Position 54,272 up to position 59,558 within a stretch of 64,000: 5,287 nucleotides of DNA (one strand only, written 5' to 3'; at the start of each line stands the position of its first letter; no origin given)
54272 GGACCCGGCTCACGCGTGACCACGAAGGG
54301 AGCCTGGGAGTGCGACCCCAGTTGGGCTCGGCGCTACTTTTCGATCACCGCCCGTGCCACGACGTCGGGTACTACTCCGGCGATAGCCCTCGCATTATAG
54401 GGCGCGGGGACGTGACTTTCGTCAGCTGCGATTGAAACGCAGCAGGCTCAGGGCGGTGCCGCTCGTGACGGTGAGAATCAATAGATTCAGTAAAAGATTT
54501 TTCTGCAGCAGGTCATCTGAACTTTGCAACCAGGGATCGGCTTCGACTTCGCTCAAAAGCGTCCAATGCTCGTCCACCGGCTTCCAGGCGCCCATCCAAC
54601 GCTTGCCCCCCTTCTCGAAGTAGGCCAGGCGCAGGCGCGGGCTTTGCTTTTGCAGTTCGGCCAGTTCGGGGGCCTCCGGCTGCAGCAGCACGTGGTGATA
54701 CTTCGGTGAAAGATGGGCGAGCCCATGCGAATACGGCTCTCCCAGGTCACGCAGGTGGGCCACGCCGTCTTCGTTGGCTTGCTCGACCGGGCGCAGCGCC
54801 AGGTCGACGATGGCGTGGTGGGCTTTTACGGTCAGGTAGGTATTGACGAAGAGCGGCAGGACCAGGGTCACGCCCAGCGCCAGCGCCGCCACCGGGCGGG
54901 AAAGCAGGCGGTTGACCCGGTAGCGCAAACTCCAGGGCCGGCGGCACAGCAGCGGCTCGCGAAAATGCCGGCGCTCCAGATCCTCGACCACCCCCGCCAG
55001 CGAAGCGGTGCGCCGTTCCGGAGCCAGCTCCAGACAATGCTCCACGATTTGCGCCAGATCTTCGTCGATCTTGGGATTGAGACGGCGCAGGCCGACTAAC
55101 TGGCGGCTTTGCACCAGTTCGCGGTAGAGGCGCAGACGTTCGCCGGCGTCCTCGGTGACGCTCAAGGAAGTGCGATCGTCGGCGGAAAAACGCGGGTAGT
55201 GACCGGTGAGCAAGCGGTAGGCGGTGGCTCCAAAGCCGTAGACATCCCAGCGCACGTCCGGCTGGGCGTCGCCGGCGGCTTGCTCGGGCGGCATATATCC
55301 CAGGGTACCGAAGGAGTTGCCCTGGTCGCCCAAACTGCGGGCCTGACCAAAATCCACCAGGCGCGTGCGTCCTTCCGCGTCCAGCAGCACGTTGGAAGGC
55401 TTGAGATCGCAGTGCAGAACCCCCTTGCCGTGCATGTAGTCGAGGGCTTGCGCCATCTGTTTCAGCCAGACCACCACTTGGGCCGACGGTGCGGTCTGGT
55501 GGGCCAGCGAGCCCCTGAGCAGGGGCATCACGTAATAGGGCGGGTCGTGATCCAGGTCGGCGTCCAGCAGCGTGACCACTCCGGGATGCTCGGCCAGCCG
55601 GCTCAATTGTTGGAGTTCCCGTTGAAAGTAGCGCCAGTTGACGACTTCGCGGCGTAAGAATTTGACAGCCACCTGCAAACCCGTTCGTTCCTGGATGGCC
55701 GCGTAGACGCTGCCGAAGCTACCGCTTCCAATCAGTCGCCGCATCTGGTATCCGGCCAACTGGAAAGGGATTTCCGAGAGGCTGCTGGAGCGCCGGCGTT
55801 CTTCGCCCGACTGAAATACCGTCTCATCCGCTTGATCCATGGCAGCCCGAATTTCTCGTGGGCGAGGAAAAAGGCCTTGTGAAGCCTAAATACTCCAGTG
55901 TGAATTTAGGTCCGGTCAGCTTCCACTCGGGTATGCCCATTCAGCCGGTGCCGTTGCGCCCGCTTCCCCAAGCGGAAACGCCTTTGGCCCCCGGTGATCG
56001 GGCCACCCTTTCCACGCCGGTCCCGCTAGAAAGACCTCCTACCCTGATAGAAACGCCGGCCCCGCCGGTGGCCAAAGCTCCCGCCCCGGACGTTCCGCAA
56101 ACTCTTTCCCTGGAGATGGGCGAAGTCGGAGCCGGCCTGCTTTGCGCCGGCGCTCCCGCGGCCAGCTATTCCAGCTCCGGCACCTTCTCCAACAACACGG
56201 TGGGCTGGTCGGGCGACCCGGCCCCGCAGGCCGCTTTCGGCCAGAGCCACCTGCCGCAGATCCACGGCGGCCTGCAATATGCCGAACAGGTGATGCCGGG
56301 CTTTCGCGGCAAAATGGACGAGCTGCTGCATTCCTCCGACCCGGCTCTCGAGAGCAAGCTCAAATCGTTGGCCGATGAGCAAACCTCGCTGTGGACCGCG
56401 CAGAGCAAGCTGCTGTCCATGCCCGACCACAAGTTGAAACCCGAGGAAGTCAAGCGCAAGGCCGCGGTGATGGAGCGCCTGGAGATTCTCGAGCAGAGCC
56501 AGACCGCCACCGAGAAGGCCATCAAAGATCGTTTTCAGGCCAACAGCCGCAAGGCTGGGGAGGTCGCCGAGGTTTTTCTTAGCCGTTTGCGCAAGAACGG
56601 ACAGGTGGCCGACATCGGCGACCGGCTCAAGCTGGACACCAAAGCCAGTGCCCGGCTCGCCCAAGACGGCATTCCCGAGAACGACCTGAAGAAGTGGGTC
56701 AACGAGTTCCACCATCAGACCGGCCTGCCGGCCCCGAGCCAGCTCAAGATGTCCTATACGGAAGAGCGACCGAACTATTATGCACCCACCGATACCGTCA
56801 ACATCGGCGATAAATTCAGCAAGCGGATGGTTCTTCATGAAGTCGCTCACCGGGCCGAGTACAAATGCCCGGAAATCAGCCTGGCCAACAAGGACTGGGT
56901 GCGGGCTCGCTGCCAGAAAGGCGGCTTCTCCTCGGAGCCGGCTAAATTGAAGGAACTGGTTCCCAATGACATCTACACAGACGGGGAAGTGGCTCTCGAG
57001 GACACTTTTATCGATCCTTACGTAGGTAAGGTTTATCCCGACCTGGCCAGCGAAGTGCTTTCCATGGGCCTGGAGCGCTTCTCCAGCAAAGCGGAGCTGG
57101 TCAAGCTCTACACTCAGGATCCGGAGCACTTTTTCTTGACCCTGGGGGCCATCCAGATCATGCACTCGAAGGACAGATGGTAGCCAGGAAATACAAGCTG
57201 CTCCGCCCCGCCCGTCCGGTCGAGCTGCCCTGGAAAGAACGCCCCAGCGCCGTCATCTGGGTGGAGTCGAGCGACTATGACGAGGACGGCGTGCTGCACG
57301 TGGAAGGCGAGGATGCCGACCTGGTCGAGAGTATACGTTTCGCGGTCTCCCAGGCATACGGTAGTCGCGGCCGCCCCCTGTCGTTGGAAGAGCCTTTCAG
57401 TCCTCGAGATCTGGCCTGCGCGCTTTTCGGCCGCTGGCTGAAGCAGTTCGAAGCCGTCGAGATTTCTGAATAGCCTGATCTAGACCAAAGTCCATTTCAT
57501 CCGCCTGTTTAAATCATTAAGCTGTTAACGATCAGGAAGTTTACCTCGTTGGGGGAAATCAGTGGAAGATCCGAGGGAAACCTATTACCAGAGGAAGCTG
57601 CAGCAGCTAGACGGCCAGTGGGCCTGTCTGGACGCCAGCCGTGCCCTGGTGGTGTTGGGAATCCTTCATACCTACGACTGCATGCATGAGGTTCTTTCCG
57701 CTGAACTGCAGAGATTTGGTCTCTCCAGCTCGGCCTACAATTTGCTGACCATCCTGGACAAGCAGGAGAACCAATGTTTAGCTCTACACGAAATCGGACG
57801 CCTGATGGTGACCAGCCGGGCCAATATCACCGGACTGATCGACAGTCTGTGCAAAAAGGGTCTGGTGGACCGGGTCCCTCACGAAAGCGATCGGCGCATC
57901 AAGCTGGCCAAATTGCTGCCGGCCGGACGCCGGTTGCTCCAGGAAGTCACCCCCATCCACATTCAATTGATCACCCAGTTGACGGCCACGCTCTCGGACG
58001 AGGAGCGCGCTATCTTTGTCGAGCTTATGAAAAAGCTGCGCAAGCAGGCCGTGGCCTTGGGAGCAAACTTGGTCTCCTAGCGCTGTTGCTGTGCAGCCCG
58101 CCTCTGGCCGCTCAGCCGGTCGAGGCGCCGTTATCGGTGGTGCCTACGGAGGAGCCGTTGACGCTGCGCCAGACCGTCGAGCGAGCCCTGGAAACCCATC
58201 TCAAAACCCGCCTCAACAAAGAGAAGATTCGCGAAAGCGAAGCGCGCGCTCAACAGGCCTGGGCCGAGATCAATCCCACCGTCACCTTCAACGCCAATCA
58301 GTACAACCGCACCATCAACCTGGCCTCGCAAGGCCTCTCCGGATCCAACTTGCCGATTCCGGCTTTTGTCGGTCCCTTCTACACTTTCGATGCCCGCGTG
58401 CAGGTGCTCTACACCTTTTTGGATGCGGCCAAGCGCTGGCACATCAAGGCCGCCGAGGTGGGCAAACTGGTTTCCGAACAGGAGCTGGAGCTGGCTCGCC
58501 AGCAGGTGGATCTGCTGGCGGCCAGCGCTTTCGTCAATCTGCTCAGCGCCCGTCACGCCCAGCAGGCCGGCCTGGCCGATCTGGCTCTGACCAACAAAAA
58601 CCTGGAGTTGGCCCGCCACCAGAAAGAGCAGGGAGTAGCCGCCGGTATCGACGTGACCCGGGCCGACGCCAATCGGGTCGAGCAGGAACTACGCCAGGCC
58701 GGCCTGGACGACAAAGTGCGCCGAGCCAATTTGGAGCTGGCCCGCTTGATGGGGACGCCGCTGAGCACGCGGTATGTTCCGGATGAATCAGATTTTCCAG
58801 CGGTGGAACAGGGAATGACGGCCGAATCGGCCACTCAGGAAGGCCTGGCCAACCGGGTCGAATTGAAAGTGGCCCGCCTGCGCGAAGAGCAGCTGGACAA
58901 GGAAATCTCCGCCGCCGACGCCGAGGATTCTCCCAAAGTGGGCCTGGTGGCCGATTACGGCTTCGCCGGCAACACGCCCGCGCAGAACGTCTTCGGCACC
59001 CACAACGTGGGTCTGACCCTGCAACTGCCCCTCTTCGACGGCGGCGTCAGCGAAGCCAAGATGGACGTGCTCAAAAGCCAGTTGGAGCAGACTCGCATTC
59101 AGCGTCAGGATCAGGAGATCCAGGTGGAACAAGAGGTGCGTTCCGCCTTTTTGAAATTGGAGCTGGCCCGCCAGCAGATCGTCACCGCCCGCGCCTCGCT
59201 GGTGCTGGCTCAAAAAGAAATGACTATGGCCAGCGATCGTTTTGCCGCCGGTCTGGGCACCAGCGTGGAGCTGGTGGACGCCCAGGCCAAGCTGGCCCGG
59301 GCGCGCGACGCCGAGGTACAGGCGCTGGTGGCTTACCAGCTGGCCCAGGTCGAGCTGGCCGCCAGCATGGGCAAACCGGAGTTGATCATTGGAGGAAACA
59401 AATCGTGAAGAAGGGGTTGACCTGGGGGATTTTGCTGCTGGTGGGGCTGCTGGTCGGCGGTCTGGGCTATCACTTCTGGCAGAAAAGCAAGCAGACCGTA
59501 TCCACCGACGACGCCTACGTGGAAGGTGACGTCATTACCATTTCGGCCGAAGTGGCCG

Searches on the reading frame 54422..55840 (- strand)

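Call 102: search_protein_families(library=pfam, proteins=[window:54422-55840:-], max_evalue=0.001)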
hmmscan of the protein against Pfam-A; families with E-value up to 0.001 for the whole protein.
window:54422-55840:- (472 aa): 7 families
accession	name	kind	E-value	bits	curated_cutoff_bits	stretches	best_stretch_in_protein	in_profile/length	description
PF00069.31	Pkinase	-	2.8e-42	145.4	31.7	1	31-279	1-253/263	Protein kinase domain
PF07714.23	PK_Tyr_Ser-Thr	-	2.2e-23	83.3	23.1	1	32-278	2-249/258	Protein tyrosine and serine/threonine kinase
PF03109.22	ABC1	-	4.6e-08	32.9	22.9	1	132-171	179-218/244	ABC1 atypical kinase-like domain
PF01636.29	APH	-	1.1e-06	29.1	23.2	0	139-168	168-198/239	Phosphotransferase enzyme family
PF06293.20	Kdo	-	0.00029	20.8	21.3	0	125-168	123-170/207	Lipopolysaccharide kinase (Kdo/WaaP) family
PF01163.29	RIO1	-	0.0004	20.5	22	0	128-169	113-153/187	RIO domain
PF14531.12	Kinase-like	-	0.00097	18.9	25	0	131-190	156-215/289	Kinase-like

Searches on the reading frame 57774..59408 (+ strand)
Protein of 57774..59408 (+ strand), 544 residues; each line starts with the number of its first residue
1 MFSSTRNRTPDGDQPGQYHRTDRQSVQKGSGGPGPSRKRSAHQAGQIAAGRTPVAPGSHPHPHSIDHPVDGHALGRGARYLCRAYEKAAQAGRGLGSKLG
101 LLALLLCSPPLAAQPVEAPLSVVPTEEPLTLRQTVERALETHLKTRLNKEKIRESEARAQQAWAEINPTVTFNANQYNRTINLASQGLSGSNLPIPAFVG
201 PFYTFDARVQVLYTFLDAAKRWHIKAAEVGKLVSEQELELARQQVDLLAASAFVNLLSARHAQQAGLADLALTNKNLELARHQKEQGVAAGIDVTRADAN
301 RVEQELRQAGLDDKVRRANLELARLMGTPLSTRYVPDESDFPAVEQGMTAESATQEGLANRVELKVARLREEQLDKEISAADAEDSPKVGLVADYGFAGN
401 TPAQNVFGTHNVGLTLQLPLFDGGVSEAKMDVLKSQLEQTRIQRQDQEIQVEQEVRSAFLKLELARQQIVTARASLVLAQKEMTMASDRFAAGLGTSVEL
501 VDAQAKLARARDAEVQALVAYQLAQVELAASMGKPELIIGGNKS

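Call 102: search_protein_families(library=pfam, proteins=[window:57774-59408:+], max_evalue=0.001)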
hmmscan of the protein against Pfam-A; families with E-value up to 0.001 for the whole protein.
window:57774-59408:+ (544 aa): 1 family
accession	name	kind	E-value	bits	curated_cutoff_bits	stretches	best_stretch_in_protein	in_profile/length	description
PF02321.23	OEP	-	6.3e-48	163.5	22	2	352-533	3-187/187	Outer membrane efflux protein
